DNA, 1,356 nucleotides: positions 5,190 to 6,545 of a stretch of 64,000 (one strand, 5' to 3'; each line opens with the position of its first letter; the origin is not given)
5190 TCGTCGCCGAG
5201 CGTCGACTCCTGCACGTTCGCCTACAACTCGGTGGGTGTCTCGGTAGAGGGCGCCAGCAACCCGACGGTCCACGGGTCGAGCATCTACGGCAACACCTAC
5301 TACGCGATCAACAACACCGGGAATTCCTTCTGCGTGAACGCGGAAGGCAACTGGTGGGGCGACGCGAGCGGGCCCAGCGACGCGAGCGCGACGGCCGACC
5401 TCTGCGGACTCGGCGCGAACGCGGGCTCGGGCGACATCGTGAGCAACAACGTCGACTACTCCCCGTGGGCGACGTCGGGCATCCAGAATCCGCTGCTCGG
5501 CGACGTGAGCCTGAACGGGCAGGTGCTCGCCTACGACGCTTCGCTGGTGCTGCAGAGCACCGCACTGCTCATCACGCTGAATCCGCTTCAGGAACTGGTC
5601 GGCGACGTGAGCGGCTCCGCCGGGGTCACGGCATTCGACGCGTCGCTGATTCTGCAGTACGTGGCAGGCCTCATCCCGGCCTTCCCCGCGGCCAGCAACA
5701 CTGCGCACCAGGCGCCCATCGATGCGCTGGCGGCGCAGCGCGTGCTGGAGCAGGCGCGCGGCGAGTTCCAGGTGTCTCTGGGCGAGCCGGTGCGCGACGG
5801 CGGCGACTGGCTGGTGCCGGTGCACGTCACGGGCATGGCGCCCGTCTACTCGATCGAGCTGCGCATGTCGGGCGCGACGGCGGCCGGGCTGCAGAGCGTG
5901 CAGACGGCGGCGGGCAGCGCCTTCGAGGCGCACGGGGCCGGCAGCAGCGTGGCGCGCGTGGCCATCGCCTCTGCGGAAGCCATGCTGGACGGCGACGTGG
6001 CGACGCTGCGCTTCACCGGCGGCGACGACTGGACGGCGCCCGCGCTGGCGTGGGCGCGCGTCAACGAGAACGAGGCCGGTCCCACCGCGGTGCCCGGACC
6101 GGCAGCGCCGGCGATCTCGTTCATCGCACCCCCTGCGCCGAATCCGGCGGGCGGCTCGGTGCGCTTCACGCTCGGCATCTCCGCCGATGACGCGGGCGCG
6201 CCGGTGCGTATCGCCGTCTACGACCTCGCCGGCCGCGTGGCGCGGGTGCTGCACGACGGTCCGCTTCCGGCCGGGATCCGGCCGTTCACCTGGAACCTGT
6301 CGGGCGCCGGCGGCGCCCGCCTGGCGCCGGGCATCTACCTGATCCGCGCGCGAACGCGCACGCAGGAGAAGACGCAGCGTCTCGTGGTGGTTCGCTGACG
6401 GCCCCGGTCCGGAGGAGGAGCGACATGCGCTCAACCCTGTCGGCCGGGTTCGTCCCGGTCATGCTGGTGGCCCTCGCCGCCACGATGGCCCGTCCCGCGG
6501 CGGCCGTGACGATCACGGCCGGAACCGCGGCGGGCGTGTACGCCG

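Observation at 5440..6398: Dockerin plus cohesin-like module on a 1587-aa beta-helix protein that also carries a T9SS-type tail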

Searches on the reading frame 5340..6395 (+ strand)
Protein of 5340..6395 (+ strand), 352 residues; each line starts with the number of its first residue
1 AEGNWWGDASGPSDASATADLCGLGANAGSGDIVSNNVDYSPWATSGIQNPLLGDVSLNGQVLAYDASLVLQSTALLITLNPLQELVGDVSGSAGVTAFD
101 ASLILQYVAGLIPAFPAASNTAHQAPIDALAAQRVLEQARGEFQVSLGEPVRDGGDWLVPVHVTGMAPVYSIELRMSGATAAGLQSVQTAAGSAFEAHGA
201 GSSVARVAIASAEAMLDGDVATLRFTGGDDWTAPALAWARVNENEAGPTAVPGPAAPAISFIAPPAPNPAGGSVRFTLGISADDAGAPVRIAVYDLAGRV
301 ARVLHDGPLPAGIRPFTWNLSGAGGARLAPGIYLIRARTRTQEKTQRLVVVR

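Call 7: search_protein_families(library=pfam, proteins=[window:5340-6395:+], max_evalue=10)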
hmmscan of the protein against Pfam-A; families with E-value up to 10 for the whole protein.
window:5340-6395:+ (352 aa): 3 families
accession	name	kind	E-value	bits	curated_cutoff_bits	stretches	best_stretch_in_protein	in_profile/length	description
PF13860.13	FlgD_ig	-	4.2e-06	27.1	27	1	271-341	7-77/79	FlgD Ig-like domain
PF00404.24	Dockerin_1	-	0.0035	18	22.9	2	53-108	1-56/57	Dockerin type I domain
PF18962.6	Por_Secre_tail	-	0.0095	16.6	27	1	267-350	3-75/75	Secretion system C-terminal sorting domain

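Call 9: find_homologous_proteins(query=window:5487-6395:+, max_evalue=0.001)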
Query window:5487-6395:+ (303 aa): 57 proteins with E <= 0.001 among 8000 candidates.
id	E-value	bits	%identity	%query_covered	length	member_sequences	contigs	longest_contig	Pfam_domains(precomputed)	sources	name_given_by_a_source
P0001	2.8e-83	298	53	100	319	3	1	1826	PF13860.13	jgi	jgi:hypothetical protein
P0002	1.8e-82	295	54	99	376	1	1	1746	PF13860.13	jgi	jgi:hypothetical protein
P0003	1.9e-79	285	53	100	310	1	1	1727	PF13860.13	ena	-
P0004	3.4e-77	278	51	100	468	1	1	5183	PF13860.13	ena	-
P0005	2.2e-76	275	50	100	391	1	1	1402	PF00404.25,PF13860.13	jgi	jgi:hypothetical protein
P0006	1.3e-75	273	49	100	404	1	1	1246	PF13860.13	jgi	jgi:hypothetical protein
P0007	3.2e-69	252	49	100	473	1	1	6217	PF00404.25,PF13860.13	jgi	jgi:parallel beta-helix repeat protein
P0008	1.6e-68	250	49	100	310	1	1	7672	PF18962.8,PF13860.13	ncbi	-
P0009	5.9e-68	248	48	100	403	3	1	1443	PF13860.13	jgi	jgi:hypothetical protein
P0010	4.7e-63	232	47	100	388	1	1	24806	PF13860.13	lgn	-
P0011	7.2e-61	224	49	87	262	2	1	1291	PF13860.13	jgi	-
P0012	1.5e-44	171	55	54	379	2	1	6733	PF13229.13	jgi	jgi:parallel beta-helix repeat protein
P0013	7.6e-29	119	32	100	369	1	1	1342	PF13860.13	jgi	jgi:hypothetical protein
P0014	1.2e-26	112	30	100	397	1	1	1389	PF13860.13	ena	-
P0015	6.2e-26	110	32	100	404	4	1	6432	PF00404.25,PF00963.25,PF18962.8,PF13860.13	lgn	-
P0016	2.7e-25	108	31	100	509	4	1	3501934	PF13229.13,PF00404.25,PF00963.25,PF13860.13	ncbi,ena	-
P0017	4.6e-23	100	31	100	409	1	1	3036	PF00404.25,PF00963.25,PF18962.8,PF13860.13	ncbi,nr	ncbi:MAG: T9SS type A sorting domain-containing protein, partial [Ignavibacteriales bacterium]|nr:T9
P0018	6.9e-23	100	31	100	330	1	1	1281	PF00963.25,PF18962.8,PF13860.13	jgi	jgi:hypothetical protein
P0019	1.3e-22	99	30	99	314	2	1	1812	PF00404.25,PF18962.8,PF13860.13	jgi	-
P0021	8.2e-22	96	30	100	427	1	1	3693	PF13229.13,PF00404.25,PF00963.25,PF18962.8,PF13860.13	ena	-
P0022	1.2e-20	92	30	100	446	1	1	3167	PF00404.25,PF00963.25,PF18962.8,PF13860.13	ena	-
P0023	2.3e-20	91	33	100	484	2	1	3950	PF00963.25,PF18962.8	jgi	jgi:hypothetical protein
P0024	3.8e-20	91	30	94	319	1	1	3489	PF13860.13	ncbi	ncbi:MAG: FlgD immunoglobulin-like domain containing protein, partial [bacterium]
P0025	6.8e-20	90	28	100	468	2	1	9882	PF13229.13,PF00404.25,PF00963.25,PF18962.8,PF13860.13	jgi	jgi:parallel beta-helix repeat protein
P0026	9.2e-19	86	32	99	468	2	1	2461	PF13229.13,PF00404.25,PF00963.25,PF18962.8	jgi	-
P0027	1.0e-18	86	65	25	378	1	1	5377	PF00404.25,PF00963.25,PF18962.8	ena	-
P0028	1.5e-18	86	31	100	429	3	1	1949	PF13229.13,PF18962.8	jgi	-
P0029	2.6e-18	85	28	99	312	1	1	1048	PF00404.25,PF00963.25,PF18962.8,PF13860.13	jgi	jgi:hypothetical protein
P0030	5.1e-18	84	31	100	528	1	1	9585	PF13229.13,PF18962.8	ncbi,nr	ncbi:MAG: T9SS type A sorting domain-containing protein, partial [Paludibacter sp.]|nr:T9SS type A s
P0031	5.3e-18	84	31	97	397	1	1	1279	PF13860.13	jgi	jgi:hypothetical protein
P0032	7.1e-18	83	29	83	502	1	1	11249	PF13229.13,PF00404.25,PF00963.25,PF18962.8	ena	-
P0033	1.5e-17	82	46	42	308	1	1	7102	PF00963.25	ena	-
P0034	3.2e-17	81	31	99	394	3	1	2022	PF13229.13,PF00404.25,PF00963.25,PF18962.8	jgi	-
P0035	9.1e-17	80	30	99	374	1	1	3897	PF00404.25,PF00963.25,PF18962.8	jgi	-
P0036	2.2e-16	78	29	99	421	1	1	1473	PF00404.25,PF00963.25,PF18962.8,PF13860.13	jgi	jgi:hypothetical protein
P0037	6.6e-15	74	31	98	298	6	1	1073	PF00404.25,PF00963.25,PF18962.8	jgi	jgi:hypothetical protein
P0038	2.7e-13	68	60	21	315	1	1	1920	PF00404.25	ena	-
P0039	4.8e-13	67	68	21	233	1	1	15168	PF00963.25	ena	-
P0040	6.5e-12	64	24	100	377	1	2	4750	PF00404.25,PF18962.8,PF13860.13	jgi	-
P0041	1.4e-11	63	42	31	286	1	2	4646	PF13860.13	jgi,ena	jgi:plastocyanin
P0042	1.1e-10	60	26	99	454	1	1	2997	PF00963.25,PF18962.8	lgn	-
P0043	3.1e-10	58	28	99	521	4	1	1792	PF00404.25,PF00963.25,PF18962.8,PF13860.13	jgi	jgi:hypothetical protein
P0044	4.9e-10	58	61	22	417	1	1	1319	PF00404.25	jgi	jgi:hypothetical protein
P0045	2.5e-9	55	26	99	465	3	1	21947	PF00963.25,PF18962.8,PF13860.13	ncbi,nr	ncbi:MAG: T9SS type A sorting domain-containing protein [Rhodothermaceae bacterium]|nr:T9SS type A s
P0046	1.1e-8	53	26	95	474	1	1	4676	PF18962.8,PF13860.13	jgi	jgi:hypothetical protein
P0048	9.0e-8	50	27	99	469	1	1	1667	PF00404.25,PF00963.25,PF13860.13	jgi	jgi:hypothetical protein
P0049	2.4e-7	49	41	32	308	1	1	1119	PF24681.2,PF13415.13,PF18962.8,PF13860.13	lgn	-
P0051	2.8e-5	42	45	30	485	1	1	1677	PF18962.8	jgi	jgi:hypothetical protein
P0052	1.3e-4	40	38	29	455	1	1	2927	PF13860.13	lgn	-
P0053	2.7e-4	39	26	31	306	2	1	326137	PF18962.8,PF13860.13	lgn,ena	-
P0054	7.8e-4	37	52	18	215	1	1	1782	PF00404.25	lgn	-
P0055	7.8e-4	37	52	18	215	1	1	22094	PF00404.25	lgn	-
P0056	8.4e-4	37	52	18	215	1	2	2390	PF00404.25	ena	-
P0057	8.9e-4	37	31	37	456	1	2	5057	PF13860.13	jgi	jgi:hypothetical protein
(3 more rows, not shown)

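Call 24: find_related_loci(query=window:5487-6395:+, collection=genome_contigs, flank=10000)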
Query window:5487-6395:+ (303 aa) in genome_contigs; peptide patterns used: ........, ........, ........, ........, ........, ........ (x = any residue, [..] = any of these).
159 stretches matched a pattern; 10 encode a relative of the query (tblastn E <= 1e-3); 10 distinct loci.
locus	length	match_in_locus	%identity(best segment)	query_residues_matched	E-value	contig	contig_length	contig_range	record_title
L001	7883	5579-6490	53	1-303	1e-83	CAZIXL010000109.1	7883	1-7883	MAG TPA_asm: uncultured bacterium isolate binchicken_co118_82 genome assembly, contig: NODE_11714_length_7883_cov_4.5703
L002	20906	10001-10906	52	1-303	5e-81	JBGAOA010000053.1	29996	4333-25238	MAG: Candidatus Eisenbacteria bacterium isolate MAG_AAO_H10.72 AAOH10-72_opera_contig_5102, whole genome shotgun sequenc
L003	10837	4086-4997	50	1-303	5e-81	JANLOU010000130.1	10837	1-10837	MAG: Candidatus Eisenbacteria bacterium isolate OTE_38_metabat_53 OTE_38_k141_1277232, whole genome shotgun sequence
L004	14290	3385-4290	50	1-303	1e-78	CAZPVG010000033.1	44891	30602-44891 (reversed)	MAG TPA_asm: uncultured bacterium isolate SRP214966_co3_380 genome assembly, contig: NODE_669_length_44891_cov_9.767887,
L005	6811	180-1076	48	1-303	3e-76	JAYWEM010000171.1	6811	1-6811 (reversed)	MAG: bacterium isolate GL97_UP_metabinner_3 GL97_UP_metabinner_3_170, whole genome shotgun sequence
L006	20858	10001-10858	50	1-289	8e-71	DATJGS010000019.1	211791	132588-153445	MAG TPA_asm: Candidatus Saccharimonadaceae bacterium isolate SMAG_U15492 k141_257375, whole genome shotgun sequence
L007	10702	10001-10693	50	1-232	2e-56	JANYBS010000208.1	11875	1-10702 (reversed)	MAG: Candidatus Eisenbacteria bacterium isolate GL140_6_metabat_35 GL140_6_k141_543074, whole genome shotgun sequence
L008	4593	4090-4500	65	3-139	2e-43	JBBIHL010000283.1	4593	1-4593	MAG: Candidatus Eisenbacteria bacterium isolate PFF170222_bin_113 NODE_7125_length_4593_cov_4.452402, whole genome shotg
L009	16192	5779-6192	29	167-303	2e-9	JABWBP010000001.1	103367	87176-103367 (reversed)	MAG: Calditrichaceae bacterium isolate MAG_33 scaffold_142, whole genome shotgun sequence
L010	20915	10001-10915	51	1-303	7e-90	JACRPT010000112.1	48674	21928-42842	MAG: Candidatus Eisenbacteria bacterium isolate NC_groundwater_1994_Pr3_S-0.65um_72_3 SR2-18-Sp65_coassembly_scaffold_36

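Call 31: predict_structure(alignment_id=A1)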
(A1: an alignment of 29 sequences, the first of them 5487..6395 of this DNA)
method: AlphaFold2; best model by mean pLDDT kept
length: 303 residues; sequences in the alignment: 29
mean_pLDDT: 91.3   pTM: 0.66
mean pLDDT of the five models: 91.3, 88.4, 88.1, 87.6, 85.4
residues with pLDDT >= 90: 229; 70-90: 57; 50-70: 15; < 50: 2
segments of 3 or more residues with pLDDT < 50: none
pLDDT, mean of each block of 10 residues (from residue 1): 85 97 98 96 94 97 88 65 84 91 95 92 96 95 90 94 92 94 93 86 68 94 92 93 97 95 89 93 98 96 94
secondary structure, 60 per line:
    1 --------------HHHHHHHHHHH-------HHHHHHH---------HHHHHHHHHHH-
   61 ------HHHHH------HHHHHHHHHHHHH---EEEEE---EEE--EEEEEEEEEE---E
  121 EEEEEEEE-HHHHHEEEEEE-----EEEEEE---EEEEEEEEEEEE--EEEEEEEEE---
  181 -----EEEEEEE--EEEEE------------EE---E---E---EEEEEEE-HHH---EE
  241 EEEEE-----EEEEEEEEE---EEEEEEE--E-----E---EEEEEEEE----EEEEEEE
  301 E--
elements in order: H15-25 H33-39 H49-59 H67-71 H78-90 E94-98 E102-104 E107-116 E120-128 H130-134 E135-140 E146-151 E155-166 E169-177 E186-192 E195-199 E225-231 E239-245 E251-259 E263-269 E282-289 E294-301

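Call 33: fold_search(model_id=the predicted structure, library=pdb)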
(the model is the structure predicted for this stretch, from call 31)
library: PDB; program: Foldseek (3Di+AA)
matches with E <= 10: 1969; with E <= 0.001: 77
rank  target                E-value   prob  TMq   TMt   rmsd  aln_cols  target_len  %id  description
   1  8jmw_A                2.6e-07  1.00  0.22  0.13  17.5       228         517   11  Fibril form of serine peptidase Vpr (released 2023-12-06)
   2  2w1n                  3.6e-07  1.00  0.27  0.34  18.5       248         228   11  cohesin and fibronectin type-III double module construct from the Clostridium perfringens glycoside hydrolase GH84C (released 2009-02-03)
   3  6za2_A                7.6e-06  1.00  0.26  0.08  16.3       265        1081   13  Crystal structure of dimeric latent PorU from Porphyromonas gingivalis (released 2021-09-29)
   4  6za2_B                2.3e-05  1.00  0.26  0.08  16.5       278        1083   14  Crystal structure of dimeric latent PorU from Porphyromonas gingivalis (released 2021-09-29)
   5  8qot_H                4.2e-05  0.87  0.15  0.18  17.6       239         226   15  Structure of the mu opioid receptor bound to the antagonist nanobody NbE (released 2023-12-27)
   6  6uup_A                5.6e-05  0.99  0.22  0.29  17.5       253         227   11  Structure of anti-hCD33 conditional scFv (released 2020-11-04)
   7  8gpy_C                6.6e-05  0.97  0.19  0.24  18.2       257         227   12  Crystal structure of Omicron BA.4/5 RBD in complex with a neutralizing antibody scFv (released 2023-06-28)
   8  8t60_H                7.0e-05  0.85  0.16  0.19  17.7       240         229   13  CryoEM structure of an inward-facing MelBSt at a Na(+)-bound and sugar low-affinity conformation (released 2024-02-28)
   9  8s3o_A                7.8e-05  1.00  0.25  0.06  17.7       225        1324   14  Structure of native human CD109 (released 2025-03-05)
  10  8w3r_A                1.0e-04  0.97  0.20  0.25  18.3       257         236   10  Crystal structure of prefusion-stabilized RSV F protein UFCR2-iSS-P2-NQ in complex with A4 single-chain fragment varia (released 2025-01-15)
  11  4f9p_C                1.1e-04  0.97  0.20  0.26  17.5       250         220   14  Crystal Structure of the Human BTN3A1 Ectodomain in Complex with the 103.2 Single Chain Antibody (released 2012-08-08)
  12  9d7y_C                1.2e-04  0.99  0.21  0.26  16.6       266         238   11  Crystal structure of scFv corresponding to human autoantibody b96.11 (released 2024-11-06)
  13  9j87_E                1.2e-04  0.97  0.20  0.25  17.9       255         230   10  Structure of Receptor (released 2026-02-25)
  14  9d7y_A                1.3e-04  0.97  0.21  0.26  18.0       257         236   12  Crystal structure of scFv corresponding to human autoantibody b96.11 (released 2024-11-06)
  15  6uup_B                1.4e-04  0.99  0.22  0.28  17.7       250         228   11  Structure of anti-hCD33 conditional scFv (released 2020-11-04)
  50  2vo8                  5.5e-04  1.00  0.23  0.45  15.5       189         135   13  Cohesin module from Clostridium perfringens ATCC13124 family 33 glycoside hydrolase. (released 2008-09-02)
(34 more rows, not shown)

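Call 48: find_encoding_contigs(protein=P0016, flank=10000, max_places=2)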
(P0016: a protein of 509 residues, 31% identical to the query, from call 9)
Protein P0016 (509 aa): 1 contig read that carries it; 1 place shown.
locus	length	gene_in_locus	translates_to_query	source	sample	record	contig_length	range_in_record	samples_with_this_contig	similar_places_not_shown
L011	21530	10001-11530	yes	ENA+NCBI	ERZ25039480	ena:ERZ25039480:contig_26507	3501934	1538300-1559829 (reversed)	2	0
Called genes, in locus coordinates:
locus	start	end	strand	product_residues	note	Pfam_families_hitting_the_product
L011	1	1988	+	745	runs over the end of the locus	PF00136:DNA_pol_B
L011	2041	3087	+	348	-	PF01087:GalP_UDP_transf, PF02744:GalP_UDP_tr_C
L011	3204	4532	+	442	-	PF00083:Sugar_tr, PF07690:MFS_1, PF06609:TRI12 (weak), PF07690:MFS_1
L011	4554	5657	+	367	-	PF00480:ROK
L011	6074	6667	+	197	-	-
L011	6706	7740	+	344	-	PF13229:Beta_helix, PF28492:Beta_helix_4 (weak)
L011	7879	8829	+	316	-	PF13229:Beta_helix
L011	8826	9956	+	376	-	PF13229:Beta_helix (faint)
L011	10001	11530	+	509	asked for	PF13229:Beta_helix (weak), PF00404:Dockerin_1, PF00963:Cohesin, PF13860:FlgD_ig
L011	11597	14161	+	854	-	PF00963:Cohesin (weak), PF02368:Big_2 (faint), PF26918:Ig_Eae (faint), PF00963:Cohesin (weak), PF26182:Ig_NUP210_5th (weak), PF00963:Cohesin (weak), PF00041:fn3 (weak), PF18962:Por_Secre_tail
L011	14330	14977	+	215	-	PF03807:F420_oxidored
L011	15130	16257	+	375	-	PF01212:Beta_elim_lyase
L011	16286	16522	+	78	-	PF01212:Beta_elim_lyase (weak)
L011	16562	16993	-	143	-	PF06491:Disulph_isomer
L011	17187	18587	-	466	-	PF02878:PGM_PMM_I, PF02879:PGM_PMM_II, PF02880:PGM_PMM_III, PF00408:PGM_PMM_IV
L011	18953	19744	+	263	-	-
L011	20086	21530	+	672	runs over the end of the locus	PF03169:OPT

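Call 50: find_encoding_contigs(protein=P0045, flank=8000, max_places=2)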
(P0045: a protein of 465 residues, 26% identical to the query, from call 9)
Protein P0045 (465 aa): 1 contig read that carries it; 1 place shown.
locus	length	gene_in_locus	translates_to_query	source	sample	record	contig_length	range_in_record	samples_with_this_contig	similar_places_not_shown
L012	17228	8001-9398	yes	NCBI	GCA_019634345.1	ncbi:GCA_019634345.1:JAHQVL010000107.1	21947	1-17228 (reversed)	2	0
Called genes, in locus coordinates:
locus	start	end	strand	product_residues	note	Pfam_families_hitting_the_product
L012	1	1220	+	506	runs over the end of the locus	PF13506:Glyco_transf_21, PF00535:Glycos_transf_2, PF13641:Glyco_tranf_2_3, PF13632:Glyco_trans_2_3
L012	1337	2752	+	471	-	PF07719:TPR_2 (faint), PF13428:TPR_14 (faint), PF13432:TPR_16 (faint), PF14559:TPR_19 (weak)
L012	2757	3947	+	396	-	PF03702:AnmK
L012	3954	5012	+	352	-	PF00586:AIRS, PF02769:AIRS_C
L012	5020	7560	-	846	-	PF17148:DUF5117, PF16313:DUF4953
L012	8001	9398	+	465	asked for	PF00963:Cohesin, PF13860:FlgD_ig (weak), PF18962:Por_Secre_tail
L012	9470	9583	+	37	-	-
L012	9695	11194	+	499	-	PF02874:ATP-synt_ab_N, PF00006:ATP-synt_ab, PF22919:ATP-synt_VA_C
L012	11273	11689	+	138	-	PF02823:ATP-synt_DE_N, PF00401:ATP-synt_DE (weak)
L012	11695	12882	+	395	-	PF01168:Ala_racemase_N, PF14031:D-ser_dehydrat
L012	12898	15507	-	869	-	PF00069:Pkinase, PF07714:PK_Tyr_Ser-Thr, PF07719:TPR_2 (faint), PF00515:TPR_1 (faint), PF13428:TPR_14 (faint), PF13432:TPR_16 (faint), PF03544:TonB_C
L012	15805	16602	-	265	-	PF13472:Lipase_GDSL_2, PF00657:Lipase_GDSL (weak)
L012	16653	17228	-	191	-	PF01554:MatE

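Call 51: find_encoding_contigs(protein=P0025, flank=8000, max_places=2)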
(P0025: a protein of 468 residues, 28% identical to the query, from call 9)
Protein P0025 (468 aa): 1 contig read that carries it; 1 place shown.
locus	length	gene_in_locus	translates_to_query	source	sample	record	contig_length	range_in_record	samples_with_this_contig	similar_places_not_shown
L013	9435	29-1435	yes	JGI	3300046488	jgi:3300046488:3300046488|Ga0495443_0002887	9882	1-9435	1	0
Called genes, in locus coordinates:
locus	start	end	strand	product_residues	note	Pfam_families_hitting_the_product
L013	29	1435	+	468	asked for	PF13229:Beta_helix, PF00404:Dockerin_1, PF00963:Cohesin, PF13860:FlgD_ig, PF18962:Por_Secre_tail (weak)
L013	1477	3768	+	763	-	PF00963:Cohesin (weak), PF02368:Big_2 (weak), PF26182:Ig_NUP210_5th (faint), PF21461:HL_N-beta (faint), PF26918:Ig_Eae (faint), PF02368:Big_2 (weak), PF18962:Por_Secre_tail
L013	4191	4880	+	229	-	PF13174:TPR_6 (faint), PF13424:TPR_12 (faint), PF14559:TPR_19 (faint), PF13176:TPR_7 (faint), PF00515:TPR_1 (faint), PF07719:TPR_2 (faint), PF13428:TPR_14 (faint)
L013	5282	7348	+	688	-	PF01590:GAF, PF13185:GAF_2, PF13492:GAF_3, PF07228:SpoIIE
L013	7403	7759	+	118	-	PF01740:STAS, PF13466:STAS_2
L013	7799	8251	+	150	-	PF13581:HATPase_c_2, PF02518:HATPase_c (weak)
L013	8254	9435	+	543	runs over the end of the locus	?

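Call 52: find_encoding_contigs(protein=P0030, flank=8000, max_places=2)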
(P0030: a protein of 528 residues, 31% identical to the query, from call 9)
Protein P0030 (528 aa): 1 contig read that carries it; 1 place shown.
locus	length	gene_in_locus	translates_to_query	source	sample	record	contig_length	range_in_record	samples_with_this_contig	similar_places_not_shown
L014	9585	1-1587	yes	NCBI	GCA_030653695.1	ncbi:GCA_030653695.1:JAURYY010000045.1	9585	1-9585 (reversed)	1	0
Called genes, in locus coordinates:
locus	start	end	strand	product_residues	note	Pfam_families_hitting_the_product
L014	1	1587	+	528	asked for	PF13229:Beta_helix, PF18962:Por_Secre_tail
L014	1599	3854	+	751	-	PF06832:BiPBP_C (faint), PF02368:Big_2 (weak), PF26182:Ig_NUP210_5th (faint), PF00963:Cohesin (weak), PF02368:Big_2 (weak), PF00963:Cohesin, PF18962:Por_Secre_tail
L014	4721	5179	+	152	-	PF00702:Hydrolase, PF13419:HAD_2, PF13242:Hydrolase_like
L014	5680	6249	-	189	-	PF00440:TetR_N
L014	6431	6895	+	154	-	PF21982:RecX_HTH1 (faint), PF02631:RecX_HTH2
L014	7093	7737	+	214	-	PF03006:HlyIII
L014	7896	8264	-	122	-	PF11325:DUF3127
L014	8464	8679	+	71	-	PF11127:YgaP-like_TM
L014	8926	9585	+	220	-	PF23653:DUF7149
